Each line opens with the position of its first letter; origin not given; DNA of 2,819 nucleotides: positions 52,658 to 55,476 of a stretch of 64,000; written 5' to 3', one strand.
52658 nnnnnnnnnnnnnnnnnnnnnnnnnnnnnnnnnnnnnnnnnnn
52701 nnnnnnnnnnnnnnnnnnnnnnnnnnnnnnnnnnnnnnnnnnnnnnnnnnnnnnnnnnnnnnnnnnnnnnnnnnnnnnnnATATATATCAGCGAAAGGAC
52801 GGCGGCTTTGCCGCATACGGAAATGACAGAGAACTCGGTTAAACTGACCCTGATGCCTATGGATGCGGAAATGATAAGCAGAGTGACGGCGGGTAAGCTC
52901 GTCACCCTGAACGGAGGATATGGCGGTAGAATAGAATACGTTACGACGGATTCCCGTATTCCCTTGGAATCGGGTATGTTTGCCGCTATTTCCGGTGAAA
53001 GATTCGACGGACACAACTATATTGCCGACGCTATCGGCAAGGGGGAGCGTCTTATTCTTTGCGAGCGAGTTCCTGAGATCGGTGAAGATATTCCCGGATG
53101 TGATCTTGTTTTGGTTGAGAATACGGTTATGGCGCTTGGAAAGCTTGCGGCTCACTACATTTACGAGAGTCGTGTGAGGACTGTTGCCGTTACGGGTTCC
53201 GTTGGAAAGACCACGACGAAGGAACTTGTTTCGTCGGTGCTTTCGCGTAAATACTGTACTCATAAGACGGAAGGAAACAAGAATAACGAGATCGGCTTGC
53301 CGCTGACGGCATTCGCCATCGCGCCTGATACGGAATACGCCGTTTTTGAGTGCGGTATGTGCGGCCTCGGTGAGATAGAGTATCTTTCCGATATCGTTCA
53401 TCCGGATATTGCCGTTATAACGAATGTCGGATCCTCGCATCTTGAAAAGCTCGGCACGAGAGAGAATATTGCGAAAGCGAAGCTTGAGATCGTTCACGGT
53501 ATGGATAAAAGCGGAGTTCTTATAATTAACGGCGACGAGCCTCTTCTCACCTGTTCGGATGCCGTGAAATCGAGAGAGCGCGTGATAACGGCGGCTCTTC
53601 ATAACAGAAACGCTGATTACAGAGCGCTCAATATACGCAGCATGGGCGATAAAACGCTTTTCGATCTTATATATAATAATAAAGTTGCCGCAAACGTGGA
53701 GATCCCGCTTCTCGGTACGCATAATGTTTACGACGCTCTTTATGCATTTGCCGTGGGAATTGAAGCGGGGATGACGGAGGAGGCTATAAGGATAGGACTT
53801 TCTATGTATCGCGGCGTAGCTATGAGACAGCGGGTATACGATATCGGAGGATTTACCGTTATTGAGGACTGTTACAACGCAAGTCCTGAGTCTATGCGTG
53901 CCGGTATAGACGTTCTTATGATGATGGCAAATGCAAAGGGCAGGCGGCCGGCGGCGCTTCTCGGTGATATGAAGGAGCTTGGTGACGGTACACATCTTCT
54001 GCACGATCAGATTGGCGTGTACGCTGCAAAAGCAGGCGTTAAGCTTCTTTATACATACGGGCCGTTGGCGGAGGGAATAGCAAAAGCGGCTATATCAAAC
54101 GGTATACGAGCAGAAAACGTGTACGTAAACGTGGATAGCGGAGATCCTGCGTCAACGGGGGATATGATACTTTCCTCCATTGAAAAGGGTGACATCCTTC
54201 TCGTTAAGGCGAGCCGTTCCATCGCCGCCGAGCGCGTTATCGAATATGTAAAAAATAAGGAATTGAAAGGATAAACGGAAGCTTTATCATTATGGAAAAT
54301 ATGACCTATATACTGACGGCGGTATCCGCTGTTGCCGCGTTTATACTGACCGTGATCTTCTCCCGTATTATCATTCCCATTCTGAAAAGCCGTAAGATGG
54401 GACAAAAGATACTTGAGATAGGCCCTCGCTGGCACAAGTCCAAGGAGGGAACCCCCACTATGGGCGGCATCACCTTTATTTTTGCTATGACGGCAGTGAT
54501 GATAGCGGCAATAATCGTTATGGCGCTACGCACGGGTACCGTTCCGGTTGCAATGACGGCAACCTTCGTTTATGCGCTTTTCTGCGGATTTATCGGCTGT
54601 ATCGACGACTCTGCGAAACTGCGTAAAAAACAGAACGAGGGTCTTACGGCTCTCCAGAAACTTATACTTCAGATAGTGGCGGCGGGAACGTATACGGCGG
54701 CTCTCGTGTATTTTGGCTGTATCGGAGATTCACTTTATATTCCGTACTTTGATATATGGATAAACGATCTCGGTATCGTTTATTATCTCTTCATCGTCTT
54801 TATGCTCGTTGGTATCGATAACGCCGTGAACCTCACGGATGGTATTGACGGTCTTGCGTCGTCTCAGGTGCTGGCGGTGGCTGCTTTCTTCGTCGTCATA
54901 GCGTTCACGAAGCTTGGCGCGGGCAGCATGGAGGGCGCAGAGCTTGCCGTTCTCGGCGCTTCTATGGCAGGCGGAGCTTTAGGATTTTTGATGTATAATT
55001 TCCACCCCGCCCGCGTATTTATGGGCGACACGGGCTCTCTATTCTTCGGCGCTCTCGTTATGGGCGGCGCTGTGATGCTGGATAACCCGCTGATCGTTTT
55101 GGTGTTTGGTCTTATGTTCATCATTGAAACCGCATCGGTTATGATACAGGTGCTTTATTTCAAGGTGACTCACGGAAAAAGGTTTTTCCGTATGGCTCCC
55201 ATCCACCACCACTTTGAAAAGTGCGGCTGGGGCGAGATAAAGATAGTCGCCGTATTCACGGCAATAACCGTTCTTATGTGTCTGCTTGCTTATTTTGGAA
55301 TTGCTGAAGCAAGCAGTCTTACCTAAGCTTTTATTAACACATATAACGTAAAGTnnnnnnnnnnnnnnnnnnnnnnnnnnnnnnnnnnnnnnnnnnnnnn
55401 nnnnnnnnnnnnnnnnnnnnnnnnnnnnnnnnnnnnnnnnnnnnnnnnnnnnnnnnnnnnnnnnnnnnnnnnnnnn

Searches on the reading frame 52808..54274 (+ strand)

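Call 64: search_protein_families(library=pfam, proteins=[window:52808-54274:+], max_evalue=0.01)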
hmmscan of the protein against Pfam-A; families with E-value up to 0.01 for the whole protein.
window:52808-54274:+ (488 aa): 3 families
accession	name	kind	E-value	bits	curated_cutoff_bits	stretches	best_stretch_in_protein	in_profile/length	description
PF08245.18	Mur_ligase_M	-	1e-47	163.1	24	1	128-316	1-199/200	Mur ligase middle domain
PF02875.26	Mur_ligase_C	-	4.4e-15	57.1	28.4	1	341-470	4-127/127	Mur ligase, glutamate ligase domain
PF01225.30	Mur_ligase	-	0.00013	22.7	21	1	42-98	2-73/95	Mur ligase family, catalytic domain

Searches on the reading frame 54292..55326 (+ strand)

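Call 64: search_protein_families(library=pfam, proteins=[window:54292-55326:+], max_evalue=0.01)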
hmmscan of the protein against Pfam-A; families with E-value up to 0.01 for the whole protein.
window:54292-55326:+ (344 aa): 2 families
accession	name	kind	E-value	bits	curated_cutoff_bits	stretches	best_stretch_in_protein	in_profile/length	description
PF00953.26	Glycos_transf_4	-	1.4e-31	110.1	27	1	90-262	3-158/160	Glycosyl transferase family 4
PF10555.14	MraY_sig1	-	0.0011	18.8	20.1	1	51-63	1-13/13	Phospho-N-acetylmuramoyl-pentapeptide-transferase signature 1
